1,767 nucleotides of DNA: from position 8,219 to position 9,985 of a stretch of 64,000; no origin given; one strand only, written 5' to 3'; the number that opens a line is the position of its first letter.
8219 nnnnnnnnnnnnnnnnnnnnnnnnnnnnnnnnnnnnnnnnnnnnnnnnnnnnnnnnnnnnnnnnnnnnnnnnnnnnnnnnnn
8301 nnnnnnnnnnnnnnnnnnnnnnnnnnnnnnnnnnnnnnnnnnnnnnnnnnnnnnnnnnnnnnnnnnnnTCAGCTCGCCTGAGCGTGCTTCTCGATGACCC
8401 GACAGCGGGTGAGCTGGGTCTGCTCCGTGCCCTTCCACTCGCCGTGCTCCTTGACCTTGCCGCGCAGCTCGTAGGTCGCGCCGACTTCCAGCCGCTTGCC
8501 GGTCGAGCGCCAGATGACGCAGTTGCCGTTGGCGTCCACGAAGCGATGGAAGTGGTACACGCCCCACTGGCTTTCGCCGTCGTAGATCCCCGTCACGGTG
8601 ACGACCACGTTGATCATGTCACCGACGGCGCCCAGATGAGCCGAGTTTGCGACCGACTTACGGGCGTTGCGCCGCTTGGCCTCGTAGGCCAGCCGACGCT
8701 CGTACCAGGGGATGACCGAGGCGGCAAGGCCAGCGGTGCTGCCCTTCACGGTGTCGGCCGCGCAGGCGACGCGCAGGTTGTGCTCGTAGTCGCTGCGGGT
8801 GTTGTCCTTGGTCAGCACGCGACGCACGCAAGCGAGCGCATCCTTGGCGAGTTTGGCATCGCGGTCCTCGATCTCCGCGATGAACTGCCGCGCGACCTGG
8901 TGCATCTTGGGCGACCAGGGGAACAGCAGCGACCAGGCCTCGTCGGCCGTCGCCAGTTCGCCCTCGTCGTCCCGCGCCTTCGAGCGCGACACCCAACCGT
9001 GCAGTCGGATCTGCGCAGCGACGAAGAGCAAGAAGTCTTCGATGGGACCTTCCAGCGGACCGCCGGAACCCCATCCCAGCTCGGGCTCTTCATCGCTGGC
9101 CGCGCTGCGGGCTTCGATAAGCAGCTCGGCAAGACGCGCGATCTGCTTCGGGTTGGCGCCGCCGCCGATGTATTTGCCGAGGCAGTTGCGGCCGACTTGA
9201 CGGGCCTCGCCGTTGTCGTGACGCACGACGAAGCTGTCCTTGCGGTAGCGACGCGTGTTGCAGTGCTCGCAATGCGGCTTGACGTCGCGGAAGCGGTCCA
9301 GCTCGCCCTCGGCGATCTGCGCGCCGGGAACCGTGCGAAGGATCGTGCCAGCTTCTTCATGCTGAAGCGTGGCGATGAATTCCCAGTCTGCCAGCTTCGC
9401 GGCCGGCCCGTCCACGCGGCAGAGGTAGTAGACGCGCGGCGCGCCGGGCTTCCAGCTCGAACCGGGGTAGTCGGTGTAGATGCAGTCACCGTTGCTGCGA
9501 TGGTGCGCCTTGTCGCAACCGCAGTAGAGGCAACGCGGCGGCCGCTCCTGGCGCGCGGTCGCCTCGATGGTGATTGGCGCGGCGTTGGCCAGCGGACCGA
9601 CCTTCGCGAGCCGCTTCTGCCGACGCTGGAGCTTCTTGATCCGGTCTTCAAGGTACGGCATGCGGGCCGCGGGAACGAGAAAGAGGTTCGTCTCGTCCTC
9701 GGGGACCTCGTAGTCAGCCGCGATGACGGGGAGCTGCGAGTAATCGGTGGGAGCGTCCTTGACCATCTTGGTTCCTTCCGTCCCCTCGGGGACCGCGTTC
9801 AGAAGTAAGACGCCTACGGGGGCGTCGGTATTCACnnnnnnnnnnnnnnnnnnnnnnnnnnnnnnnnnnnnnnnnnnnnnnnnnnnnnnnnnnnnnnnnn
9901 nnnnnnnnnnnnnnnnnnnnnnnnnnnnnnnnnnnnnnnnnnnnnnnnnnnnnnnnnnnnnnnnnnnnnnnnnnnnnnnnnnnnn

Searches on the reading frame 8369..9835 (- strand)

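Call 11: search_protein_families(library=pfam, proteins=[window:8369-9835:-], max_evalue=0.001)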
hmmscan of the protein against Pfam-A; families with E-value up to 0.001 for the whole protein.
window:8369-9835:- (488 aa): 0 families

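Call 51: search_protein_families(library=phrogs, proteins=[window:8369-9835:-], max_evalue=0.001)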
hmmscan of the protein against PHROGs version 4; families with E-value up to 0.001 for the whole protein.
window:8369-9835:- (488 aa): 5 families
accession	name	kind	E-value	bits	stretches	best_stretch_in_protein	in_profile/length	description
phrog_2319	-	unknown function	1.8e-63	216.2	1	49-480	3-396/399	-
phrog_27218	-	unknown function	1.4e-14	55.3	1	387-480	96-189/192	-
phrog_3628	-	unknown function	5.1e-12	46.6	1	385-482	158-257/257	-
phrog_30451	-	unknown function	2e-11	44.9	1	390-481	180-280/287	-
phrog_4095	-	unknown function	6.4e-06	26.9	1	333-481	73-226/234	-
